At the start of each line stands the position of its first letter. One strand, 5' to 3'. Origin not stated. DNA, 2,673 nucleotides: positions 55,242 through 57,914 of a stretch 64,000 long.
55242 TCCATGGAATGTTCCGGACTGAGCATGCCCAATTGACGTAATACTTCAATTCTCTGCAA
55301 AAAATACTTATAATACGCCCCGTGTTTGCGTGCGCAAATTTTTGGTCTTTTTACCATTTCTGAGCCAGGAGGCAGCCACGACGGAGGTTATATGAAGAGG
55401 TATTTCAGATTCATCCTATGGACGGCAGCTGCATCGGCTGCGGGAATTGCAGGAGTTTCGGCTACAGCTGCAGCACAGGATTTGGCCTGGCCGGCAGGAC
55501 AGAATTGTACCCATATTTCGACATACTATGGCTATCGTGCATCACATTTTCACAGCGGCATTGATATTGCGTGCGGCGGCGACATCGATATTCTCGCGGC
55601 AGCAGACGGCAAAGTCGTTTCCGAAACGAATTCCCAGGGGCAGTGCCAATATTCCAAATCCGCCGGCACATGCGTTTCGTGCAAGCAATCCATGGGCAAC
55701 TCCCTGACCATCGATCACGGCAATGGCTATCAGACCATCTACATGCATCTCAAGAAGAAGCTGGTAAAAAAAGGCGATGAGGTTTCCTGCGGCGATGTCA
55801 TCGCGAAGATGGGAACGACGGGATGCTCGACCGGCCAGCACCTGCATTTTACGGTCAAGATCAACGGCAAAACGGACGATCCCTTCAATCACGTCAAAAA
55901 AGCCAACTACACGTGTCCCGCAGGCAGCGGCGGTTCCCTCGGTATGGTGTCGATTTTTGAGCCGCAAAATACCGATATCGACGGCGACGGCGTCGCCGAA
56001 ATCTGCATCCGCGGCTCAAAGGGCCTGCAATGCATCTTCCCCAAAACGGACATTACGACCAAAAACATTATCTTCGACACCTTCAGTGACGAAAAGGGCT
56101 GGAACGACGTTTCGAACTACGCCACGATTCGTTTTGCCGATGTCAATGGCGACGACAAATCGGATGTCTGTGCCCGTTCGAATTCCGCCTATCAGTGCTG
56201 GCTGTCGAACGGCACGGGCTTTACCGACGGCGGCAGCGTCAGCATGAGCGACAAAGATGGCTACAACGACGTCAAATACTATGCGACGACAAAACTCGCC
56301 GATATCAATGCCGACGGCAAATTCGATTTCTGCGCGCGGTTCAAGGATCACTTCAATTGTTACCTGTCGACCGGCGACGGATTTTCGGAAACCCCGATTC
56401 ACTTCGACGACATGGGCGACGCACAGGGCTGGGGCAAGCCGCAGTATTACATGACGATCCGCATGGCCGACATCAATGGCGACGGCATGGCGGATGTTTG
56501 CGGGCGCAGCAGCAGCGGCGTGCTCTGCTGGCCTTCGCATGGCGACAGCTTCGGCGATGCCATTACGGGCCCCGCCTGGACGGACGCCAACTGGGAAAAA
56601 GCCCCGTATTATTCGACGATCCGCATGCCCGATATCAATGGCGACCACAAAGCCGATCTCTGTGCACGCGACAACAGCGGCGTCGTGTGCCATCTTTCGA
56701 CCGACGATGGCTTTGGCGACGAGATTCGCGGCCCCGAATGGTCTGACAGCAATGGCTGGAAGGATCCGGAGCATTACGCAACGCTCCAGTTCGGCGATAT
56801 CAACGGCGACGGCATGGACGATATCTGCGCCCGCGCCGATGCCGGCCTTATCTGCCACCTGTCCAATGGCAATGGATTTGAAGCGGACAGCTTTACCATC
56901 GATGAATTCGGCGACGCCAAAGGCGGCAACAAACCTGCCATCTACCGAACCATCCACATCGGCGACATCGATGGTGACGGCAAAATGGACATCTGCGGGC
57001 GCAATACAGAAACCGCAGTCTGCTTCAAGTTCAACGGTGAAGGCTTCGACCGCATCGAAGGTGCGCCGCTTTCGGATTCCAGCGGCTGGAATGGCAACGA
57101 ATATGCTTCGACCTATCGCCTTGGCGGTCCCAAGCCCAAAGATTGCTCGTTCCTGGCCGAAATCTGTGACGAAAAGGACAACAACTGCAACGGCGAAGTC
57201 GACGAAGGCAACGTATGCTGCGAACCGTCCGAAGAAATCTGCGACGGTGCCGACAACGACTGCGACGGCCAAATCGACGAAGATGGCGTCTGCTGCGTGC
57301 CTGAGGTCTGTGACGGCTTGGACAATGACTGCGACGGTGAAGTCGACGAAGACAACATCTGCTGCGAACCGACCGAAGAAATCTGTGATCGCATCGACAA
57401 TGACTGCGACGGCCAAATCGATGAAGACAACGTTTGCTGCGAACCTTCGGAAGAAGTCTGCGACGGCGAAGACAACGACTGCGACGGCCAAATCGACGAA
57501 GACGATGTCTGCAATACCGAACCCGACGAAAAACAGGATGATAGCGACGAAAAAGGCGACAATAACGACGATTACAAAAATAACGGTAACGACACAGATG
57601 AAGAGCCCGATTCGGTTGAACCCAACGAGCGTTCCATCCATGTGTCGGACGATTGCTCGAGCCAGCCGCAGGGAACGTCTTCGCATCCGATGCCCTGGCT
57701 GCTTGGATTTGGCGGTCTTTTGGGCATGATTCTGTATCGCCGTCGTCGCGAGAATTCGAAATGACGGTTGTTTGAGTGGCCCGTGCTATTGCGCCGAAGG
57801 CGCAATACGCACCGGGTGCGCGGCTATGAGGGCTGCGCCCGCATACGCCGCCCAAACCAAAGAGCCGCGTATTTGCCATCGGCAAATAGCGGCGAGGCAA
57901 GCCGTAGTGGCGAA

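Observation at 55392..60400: Tandem duplicated M23 peptidase-FG-GAP-MopE proteins with a gene-converted 3' end and co-duplicated REP element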

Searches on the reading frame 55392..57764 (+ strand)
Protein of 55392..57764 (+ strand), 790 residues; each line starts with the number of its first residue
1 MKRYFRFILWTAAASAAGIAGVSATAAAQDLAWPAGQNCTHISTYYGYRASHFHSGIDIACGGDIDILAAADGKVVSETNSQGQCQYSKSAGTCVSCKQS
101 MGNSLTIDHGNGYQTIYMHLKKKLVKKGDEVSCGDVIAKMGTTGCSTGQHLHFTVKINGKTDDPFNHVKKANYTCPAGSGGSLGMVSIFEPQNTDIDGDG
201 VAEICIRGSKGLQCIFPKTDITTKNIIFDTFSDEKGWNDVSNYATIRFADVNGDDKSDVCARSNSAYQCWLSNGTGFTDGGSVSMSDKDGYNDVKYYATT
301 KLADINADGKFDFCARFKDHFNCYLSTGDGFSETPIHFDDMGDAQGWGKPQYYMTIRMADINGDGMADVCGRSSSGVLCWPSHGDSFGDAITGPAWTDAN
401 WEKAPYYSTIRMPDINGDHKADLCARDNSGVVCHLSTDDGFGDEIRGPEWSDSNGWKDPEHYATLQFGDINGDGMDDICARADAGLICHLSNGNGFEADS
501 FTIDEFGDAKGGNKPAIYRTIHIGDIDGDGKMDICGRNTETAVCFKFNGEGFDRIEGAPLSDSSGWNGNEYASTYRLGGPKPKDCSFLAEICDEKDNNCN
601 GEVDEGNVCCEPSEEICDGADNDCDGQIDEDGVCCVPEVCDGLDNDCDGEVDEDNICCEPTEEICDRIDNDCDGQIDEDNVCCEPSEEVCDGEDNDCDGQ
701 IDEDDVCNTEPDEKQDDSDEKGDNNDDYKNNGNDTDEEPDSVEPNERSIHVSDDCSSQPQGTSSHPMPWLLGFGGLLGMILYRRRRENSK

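Call 7: search_protein_families(library=pfam, proteins=[window:55392-57764:+], max_evalue=0.01)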
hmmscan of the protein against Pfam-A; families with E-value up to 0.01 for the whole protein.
window:55392-57764:+ (790 aa): 6 families
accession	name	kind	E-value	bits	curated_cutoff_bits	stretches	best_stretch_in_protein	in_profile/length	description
PF01551.29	Peptidase_M23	-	2.9e-26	91.9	28.7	1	53-164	2-96/96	Peptidase family M23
PF11617.13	Cu-binding_MopE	-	9.4e-21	74.2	27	4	637-653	14-30/30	Putative metal-binding motif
PF13517.12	FG-GAP_3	-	2.3e-20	73.4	26.9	6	469-534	1-59/61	FG-GAP-like repeat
PF01839.29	FG-GAP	-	4.9e-14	52.3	22.1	0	464-485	4-25/37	FG-GAP repeat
PF12256.14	TcdB_toxin_midN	-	2.5e-05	24.1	24.8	0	355-375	29-49/181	Insecticide toxin TcdB middle/N-terminal region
PF16743.10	PliI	-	0.0057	16.8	27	0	245-266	61-82/123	Periplasmic lysozyme inhibitor of I-type lysozyme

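Call 8: search_protein_families(library=ncbifam, proteins=[window:55392-57764:+], max_evalue=0.1)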
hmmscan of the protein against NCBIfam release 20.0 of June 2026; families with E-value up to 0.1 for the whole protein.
window:55392-57764:+ (790 aa): 18 families
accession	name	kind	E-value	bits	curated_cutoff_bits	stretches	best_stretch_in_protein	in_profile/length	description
NF052336.1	PdgHdaseHSB100310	equivalog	2e-21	76.7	500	1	6-161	8-147/316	peptidoglycan hydrolase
NF052530.1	Heli_ShapePgp3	exception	8.8e-19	67.7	300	1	101-173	197-269/270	peptidoglycan metallopeptidase Pgp3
NF008652.0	PRK11649.1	equivalog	8.2e-18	64.3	341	1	54-165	313-407/439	murein DD-endopeptidase MepM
NF053825.1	PdgNdpepShyA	equivalog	2.2e-13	49.7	700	1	101-164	326-389/425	peptidoglycan DD-endopeptidase ShyA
NF053824.1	PdgNdpepShyC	equivalog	7.1e-13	48.2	700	1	97-162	322-387/429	peptidoglycan DD-endopeptidase ShyC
NF052529.1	PG_M23_Pgp6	exception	7.8e-13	47.9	600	1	53-163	334-427/452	peptidoglycan metallopeptidase Pgp6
NF040883.1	amid_act_ActS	equivalog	1e-11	44.6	375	1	74-167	137-232/242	amidase activator ActS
NF053738.1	S2SprSpoIIQBc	equivalog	2.7e-10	40.3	250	1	99-171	152-226/232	stage II sporulation protein SpoIIQ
NF008123.1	PRK10871.1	equivalog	1e-09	38.3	311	1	18-167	233-361/365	murein hydrolase activator NlpD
NF041208.1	celldiv_DipM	equivalog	1.2e-07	31.3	740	1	99-164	348-413/419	cell division endopeptidase DipM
NF050804.1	CellDivDipMCaul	equivalog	1.8e-07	30.3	900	1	30-158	506-616/634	cell division endopeptidase DipM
NF000157.1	fusid_est_FusH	equivalog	4e-07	29.1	999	2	357-551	264-455/520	fusidic acid esterase FusH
NF008644.1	PRK11637.1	equivalog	2.3e-05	23.6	270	1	99-165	314-380/385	murein hydrolase activator EnvC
NF047755.1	LIC_10271_M23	exception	0.0033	17.2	180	1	104-140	150-186/207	LIC_10271 family cell wall hydrolase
NF004799.0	PRK06148.1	subfamily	0.0045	15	1128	1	53-158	440-540/1015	hypothetical protein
TIGR03901.2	MYXO-CTERM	domain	0.015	15.6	20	1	754-786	5-33/34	MYXO-CTERM sorting domain-containing protein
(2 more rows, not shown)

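Call 11: find_encoding_contigs(protein=window:55392-57764:+, flank=10000, max_places=6)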
Protein window:55392-57764:+ (790 aa): no gene with exactly this product is on record in the collection.

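Call 12: find_related_loci(query=window:55392-57761:+, collection=genome_contigs, flank=10000)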
Query window:55392-57761:+ (790 aa) in genome_contigs; peptide patterns used: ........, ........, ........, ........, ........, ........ (x = any residue, [..] = any of these).
78 stretches matched a pattern; 39 encode a relative of the query (tblastn E <= 1e-3); 39 distinct loci.
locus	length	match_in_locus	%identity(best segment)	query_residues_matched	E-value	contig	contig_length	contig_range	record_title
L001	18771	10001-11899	52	141-788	0e+0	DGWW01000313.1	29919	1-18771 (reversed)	MAG TPA_asm: Myxococcales bacterium UBA4248 UBA4248_contig_1075, whole genome shotgun sequence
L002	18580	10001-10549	57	578-703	1e-24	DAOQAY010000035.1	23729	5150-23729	MAG TPA_asm: bacterium isolate AMR_MDS_1250 NODE_2142_length_23729_cov_6.105770, whole genome shotgun sequence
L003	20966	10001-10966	55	585-703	1e-19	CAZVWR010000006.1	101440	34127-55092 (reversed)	MAG TPA_asm: uncultured Spirochaetales bacterium isolate SRP220891_co1_470 genome assembly, contig: NODE_306_length_1014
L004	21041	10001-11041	54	578-703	3e-19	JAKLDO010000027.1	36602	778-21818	MAG: bacterium isolate RA.bin111 RA.bin111_27, whole genome shotgun sequence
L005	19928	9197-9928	28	590-723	7e-11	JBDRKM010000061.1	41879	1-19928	MAG: Pseudomonadota bacterium isolate MEGAHIT-group-1.708 k141_8933183, whole genome shotgun sequence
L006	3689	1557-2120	36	590-703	1e-10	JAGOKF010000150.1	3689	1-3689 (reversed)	Myxococcota bacterium isolate Go_SlDig_bin_299 Go_SlDig_92539_length_3689_cov_7.014037, whole genome shotgun sequence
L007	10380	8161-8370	49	590-704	5e-10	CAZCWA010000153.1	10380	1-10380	MAG TPA_asm: uncultured Myxococcaceae bacterium isolate SRP220891_co3_132 genome assembly, contig: NODE_10350_length_103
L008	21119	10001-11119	32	582-726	4e-10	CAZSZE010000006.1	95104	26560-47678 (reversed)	MAG TPA_asm: uncultured Enterobacterales bacterium isolate SRP308112_co1_361 genome assembly, contig: NODE_138_length_95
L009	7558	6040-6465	40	582-710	5e-10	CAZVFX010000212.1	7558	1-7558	MAG TPA_asm: uncultured Myxococcales bacterium isolate binchicken_co141_516 genome assembly, contig: NODE_35103_length_7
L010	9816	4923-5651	29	589-703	1e-9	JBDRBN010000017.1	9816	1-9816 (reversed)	MAG: Pseudomonadota bacterium isolate MEGAHIT-group-1.13 k141_4480504, whole genome shotgun sequence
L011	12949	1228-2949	36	590-758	1e-9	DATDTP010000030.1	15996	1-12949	MAG TPA_asm: archaeon isolate SMAG_U8034 k141_1233135, whole genome shotgun sequence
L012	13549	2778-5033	28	577-711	1e-9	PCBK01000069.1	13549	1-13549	MAG: Deltaproteobacteria bacterium isolate NP119 MHASMcontig_1078554, whole genome shotgun sequence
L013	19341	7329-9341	32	423-719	3e-10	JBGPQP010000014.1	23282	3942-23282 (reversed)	MAG: Candidatus Aenigmatarchaeota archaeon isolate OBJ1_062018_150_3 k141_161501_length_23282_cov_10.4395, whole genome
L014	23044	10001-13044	40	562-712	8e-9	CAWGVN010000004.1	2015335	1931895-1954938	MAG: uncultured delta proteobacterium isolate MFD02416.bin.1.415 genome assembly, contig: contig_42954, whole genome sho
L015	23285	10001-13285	30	588-704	1e-8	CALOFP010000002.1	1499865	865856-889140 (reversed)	MAG: uncultured bacterium isolate LOGT_bin.0225 genome assembly, contig: contig_3181, whole genome shotgun sequence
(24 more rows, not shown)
